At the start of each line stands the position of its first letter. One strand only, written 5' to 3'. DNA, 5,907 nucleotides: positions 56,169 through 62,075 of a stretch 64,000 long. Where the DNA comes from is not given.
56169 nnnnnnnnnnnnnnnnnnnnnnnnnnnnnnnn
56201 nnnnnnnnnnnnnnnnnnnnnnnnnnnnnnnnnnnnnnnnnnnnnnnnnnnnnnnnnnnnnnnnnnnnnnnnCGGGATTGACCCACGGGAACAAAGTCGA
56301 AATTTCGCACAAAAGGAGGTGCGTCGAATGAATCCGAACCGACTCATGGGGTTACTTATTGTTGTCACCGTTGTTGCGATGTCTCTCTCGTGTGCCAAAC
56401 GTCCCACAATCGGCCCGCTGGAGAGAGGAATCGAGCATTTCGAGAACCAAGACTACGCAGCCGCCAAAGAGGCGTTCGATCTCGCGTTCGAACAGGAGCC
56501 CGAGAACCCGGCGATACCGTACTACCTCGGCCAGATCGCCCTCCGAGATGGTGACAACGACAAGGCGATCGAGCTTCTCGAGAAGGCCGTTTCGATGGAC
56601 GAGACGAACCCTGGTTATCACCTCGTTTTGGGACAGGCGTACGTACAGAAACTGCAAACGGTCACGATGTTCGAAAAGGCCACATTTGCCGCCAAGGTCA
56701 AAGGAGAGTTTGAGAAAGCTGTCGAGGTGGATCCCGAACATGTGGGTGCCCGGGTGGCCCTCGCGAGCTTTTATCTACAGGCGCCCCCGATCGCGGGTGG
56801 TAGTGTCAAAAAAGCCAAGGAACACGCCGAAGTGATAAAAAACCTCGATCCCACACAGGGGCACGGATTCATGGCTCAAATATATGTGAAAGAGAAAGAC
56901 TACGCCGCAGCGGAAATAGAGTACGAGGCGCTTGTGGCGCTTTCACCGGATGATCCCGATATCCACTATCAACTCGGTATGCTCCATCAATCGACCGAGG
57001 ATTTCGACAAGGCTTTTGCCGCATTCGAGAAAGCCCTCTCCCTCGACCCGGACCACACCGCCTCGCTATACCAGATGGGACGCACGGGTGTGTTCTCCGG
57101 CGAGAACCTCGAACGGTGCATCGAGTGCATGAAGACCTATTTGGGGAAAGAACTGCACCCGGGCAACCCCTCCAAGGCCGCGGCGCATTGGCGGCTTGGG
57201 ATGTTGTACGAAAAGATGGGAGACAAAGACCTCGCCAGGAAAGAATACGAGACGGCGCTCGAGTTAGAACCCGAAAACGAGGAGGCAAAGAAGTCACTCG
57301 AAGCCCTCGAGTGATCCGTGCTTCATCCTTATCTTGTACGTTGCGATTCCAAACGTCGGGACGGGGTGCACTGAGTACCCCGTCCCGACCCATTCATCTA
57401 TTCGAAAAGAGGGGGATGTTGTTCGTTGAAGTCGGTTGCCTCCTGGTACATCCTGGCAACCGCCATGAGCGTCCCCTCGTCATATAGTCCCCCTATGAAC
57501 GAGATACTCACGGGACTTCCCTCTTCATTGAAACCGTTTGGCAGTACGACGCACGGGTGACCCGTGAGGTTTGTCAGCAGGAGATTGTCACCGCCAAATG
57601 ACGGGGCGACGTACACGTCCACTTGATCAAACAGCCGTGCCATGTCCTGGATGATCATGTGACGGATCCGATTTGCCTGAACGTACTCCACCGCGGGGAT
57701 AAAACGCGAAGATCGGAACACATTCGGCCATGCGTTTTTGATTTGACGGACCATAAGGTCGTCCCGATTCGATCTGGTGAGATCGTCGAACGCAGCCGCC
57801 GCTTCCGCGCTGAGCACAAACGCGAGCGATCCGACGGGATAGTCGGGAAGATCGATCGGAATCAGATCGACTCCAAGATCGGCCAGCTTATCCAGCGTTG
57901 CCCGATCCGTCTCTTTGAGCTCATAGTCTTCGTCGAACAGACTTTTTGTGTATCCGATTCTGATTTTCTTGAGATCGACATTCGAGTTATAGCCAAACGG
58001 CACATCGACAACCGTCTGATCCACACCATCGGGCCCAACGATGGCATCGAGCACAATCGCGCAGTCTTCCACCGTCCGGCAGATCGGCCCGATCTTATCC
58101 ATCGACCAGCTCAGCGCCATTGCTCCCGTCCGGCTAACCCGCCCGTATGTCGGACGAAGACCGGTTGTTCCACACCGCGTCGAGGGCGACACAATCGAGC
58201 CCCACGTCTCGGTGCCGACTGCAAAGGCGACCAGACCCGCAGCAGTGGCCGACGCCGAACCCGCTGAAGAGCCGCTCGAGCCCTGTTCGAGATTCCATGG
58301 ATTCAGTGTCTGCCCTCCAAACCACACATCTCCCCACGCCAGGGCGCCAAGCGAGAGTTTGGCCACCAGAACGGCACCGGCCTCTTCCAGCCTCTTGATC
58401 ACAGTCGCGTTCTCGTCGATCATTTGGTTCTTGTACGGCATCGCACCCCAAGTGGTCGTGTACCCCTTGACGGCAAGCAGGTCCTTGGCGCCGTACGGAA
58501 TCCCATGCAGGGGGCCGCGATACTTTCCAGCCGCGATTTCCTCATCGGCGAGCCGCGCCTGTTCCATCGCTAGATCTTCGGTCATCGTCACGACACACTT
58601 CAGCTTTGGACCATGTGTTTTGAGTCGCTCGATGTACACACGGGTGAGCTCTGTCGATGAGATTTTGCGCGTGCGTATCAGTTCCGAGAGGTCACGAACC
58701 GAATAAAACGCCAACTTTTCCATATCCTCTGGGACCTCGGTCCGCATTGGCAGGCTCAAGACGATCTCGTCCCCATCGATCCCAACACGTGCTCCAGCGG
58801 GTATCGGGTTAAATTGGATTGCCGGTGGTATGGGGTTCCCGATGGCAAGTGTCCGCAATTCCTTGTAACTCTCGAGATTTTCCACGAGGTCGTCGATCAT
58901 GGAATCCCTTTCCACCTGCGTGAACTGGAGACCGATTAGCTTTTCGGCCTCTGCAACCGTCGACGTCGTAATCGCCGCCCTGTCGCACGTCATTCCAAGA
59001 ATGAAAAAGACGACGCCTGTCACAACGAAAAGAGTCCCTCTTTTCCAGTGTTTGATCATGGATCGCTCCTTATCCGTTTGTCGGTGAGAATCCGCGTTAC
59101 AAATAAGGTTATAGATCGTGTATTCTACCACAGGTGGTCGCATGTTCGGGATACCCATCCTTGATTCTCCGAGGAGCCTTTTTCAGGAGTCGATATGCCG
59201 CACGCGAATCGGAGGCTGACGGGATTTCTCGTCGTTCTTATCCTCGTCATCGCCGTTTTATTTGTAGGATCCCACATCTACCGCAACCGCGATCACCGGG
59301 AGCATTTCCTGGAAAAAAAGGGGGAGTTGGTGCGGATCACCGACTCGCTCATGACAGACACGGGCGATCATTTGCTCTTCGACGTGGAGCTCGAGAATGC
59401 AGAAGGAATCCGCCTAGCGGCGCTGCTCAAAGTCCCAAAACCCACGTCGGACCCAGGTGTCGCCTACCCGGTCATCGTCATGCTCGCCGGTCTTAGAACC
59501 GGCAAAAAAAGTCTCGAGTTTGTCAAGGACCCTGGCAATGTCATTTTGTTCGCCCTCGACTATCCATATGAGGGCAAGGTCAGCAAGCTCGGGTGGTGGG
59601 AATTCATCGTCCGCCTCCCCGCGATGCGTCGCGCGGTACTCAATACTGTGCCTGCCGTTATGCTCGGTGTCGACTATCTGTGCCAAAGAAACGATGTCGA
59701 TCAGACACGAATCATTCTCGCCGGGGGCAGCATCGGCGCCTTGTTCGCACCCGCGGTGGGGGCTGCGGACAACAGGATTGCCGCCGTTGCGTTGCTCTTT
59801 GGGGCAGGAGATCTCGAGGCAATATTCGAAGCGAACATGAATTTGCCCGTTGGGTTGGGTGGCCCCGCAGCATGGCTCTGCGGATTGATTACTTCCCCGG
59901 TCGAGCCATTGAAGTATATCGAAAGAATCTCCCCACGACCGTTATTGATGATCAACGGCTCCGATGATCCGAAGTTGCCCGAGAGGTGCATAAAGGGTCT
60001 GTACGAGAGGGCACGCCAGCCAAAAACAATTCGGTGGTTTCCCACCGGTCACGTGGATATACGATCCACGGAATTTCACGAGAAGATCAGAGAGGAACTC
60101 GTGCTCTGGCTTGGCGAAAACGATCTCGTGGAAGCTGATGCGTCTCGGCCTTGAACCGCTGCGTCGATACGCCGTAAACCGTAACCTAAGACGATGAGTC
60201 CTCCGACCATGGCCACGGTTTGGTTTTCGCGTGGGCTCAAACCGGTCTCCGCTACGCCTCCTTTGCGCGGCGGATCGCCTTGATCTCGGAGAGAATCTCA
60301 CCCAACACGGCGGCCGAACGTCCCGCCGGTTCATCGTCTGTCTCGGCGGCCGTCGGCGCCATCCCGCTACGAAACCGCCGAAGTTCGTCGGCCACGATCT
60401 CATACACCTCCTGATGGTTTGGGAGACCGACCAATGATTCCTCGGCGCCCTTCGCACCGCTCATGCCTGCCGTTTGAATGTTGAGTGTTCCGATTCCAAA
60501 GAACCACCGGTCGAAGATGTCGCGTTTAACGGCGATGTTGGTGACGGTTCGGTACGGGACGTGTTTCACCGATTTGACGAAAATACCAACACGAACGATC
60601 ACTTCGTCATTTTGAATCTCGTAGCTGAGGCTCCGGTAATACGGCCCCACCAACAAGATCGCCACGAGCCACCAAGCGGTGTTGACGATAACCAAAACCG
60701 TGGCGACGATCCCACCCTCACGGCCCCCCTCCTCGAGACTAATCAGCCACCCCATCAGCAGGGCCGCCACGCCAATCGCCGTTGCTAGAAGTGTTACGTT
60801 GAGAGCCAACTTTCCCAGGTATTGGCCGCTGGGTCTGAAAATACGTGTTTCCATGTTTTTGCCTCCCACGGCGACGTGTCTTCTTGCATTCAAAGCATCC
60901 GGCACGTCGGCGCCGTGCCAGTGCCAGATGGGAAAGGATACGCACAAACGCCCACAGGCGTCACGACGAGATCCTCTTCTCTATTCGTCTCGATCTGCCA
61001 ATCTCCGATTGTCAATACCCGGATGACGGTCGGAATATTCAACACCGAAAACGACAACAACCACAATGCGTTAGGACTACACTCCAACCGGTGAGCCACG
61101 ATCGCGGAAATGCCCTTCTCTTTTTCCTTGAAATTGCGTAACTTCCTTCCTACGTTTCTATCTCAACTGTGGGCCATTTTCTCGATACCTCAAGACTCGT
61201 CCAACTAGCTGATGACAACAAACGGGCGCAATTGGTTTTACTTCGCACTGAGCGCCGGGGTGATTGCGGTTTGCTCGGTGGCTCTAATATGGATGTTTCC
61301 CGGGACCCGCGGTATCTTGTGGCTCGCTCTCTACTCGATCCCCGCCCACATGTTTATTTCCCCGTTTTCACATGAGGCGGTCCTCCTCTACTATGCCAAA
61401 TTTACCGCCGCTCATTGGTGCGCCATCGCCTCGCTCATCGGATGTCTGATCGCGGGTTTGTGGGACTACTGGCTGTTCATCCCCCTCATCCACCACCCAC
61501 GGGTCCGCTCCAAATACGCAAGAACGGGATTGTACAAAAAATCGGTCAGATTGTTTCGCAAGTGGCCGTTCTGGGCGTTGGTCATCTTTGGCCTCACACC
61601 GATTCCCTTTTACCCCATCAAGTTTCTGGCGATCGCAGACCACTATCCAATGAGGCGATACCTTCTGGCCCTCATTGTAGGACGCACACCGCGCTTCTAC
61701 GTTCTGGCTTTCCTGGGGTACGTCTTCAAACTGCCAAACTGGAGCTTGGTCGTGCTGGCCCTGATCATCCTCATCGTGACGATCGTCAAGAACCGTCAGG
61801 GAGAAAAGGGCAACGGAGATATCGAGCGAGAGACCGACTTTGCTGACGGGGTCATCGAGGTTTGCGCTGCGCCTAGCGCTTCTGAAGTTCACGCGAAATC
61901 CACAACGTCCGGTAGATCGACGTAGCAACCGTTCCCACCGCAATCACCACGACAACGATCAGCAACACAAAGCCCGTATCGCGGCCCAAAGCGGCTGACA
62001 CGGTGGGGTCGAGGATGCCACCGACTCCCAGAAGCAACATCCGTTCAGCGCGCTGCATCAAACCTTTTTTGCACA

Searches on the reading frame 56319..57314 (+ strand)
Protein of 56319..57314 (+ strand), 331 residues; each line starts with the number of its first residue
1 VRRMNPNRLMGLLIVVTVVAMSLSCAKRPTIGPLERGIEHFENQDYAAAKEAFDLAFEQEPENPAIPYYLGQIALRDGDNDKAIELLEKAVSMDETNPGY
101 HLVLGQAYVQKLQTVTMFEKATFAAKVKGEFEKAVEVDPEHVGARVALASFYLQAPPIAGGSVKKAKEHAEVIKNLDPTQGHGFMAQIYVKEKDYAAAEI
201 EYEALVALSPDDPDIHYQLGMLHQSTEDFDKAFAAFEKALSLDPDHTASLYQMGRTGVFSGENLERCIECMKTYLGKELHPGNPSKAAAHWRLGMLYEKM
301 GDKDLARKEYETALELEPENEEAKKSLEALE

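Call 70: search_protein_families(library=pfam, proteins=[window:56319-57314:+], max_evalue=0.0001)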
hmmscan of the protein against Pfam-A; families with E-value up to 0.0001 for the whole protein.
window:56319-57314:+ (331 aa): 19 families
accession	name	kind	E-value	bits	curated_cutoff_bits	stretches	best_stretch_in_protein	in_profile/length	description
PF07719.23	TPR_2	-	1.2e-32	109.7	27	2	287-320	1-34/34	Tetratricopeptide repeat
PF13181.12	TPR_8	-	9.1e-31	103.8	25.7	2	214-246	2-34/34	Tetratricopeptide repeat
PF00515.34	TPR_1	-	2.6e-27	93.9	27.8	2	214-246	2-34/34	Tetratricopeptide repeat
PF13432.12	TPR_16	-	5.7e-27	94.2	32.7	2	34-98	1-65/65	Tetratricopeptide repeat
PF13428.12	TPR_14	-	2e-26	90.2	23.5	0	213-255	1-43/44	Tetratricopeptide repeat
PF14559.12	TPR_19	-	4.6e-26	91.4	25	1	41-106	2-67/68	Tetratricopeptide repeat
PF13414.12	TPR_11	-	4.8e-26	90.6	26.8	2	187-224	2-39/42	TPR repeat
PF13431.12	TPR_17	-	1.3e-22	78.6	24.4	0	202-232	2-32/34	Tetratricopeptide repeat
PF13424.12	TPR_12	-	2.3e-16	60.2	30.1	1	185-243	9-75/77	Tetratricopeptide repeat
PF23914.1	TPR_CcmH_CycH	-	4.1e-16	59.6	42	0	210-263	47-100/158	Cytochrome c-type biogenesis protein H TPR domain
PF13371.12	TPR_9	-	7.5e-15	55.1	35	1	187-246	3-62/73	Tetratricopeptide repeat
PF12895.13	ANAPC3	-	2.3e-13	50.7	27.2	1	43-111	2-68/82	Anaphase-promoting complex, cyclosome, subunit 3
PF13176.12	TPR_7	-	1.8e-12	46.7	27.9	0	70-98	5-35/36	Tetratricopeptide repeat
PF13174.12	TPR_6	-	9.3e-12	45.2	26.3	0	289-319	2-32/33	Tetratricopeptide repeat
PF24575.1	TPR_Slam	-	1.1e-07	32.6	35.2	0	215-256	49-90/104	Surface lipoprotein assembly modifier, N-terminal TPR repeats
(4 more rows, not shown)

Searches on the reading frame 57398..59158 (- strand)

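Call 70: search_protein_families(library=pfam, proteins=[window:57398-59158:-], max_evalue=0.0001)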
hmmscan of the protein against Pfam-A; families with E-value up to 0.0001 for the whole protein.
window:57398-59158:- (586 aa): 1 family
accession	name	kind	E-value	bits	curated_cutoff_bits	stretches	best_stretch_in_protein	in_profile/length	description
PF01425.27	Amidase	-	2.2e-77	261.4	27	1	170-522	1-378/445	Amidase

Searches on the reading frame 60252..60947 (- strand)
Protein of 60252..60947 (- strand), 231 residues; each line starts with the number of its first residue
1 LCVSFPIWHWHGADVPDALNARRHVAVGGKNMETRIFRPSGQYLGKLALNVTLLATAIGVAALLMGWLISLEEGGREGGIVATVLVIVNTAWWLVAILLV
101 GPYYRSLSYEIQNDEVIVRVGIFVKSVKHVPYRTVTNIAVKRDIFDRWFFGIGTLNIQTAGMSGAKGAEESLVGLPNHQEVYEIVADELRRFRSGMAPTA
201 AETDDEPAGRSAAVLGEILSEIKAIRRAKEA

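Call 70: search_protein_families(library=pfam, proteins=[window:60252-60947:-], max_evalue=0.0001)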
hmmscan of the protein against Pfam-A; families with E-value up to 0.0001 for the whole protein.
window:60252-60947:- (231 aa): 1 family
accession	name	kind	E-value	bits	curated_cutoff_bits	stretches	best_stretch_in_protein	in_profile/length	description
PF03703.20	bPH_2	-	4.6e-14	52.9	22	1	104-184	1-77/78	Bacterial PH domain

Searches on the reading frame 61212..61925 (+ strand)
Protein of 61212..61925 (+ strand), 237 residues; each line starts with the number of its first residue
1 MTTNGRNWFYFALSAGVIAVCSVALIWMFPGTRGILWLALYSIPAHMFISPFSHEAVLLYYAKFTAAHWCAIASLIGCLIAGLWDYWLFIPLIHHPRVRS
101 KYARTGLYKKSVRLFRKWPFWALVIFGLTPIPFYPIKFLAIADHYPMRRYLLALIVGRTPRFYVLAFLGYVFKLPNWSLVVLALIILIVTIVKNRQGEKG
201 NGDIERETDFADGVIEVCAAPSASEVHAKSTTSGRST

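Call 70: search_protein_families(library=pfam, proteins=[window:61212-61925:+], max_evalue=0.0001)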
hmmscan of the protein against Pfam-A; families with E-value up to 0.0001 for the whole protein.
window:61212-61925:+ (237 aa): 1 family
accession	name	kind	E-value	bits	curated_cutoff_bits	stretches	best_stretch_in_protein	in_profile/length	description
PF09335.16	VTT_dom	-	1.6e-09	38.7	33.9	1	58-170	7-122/123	VTT domain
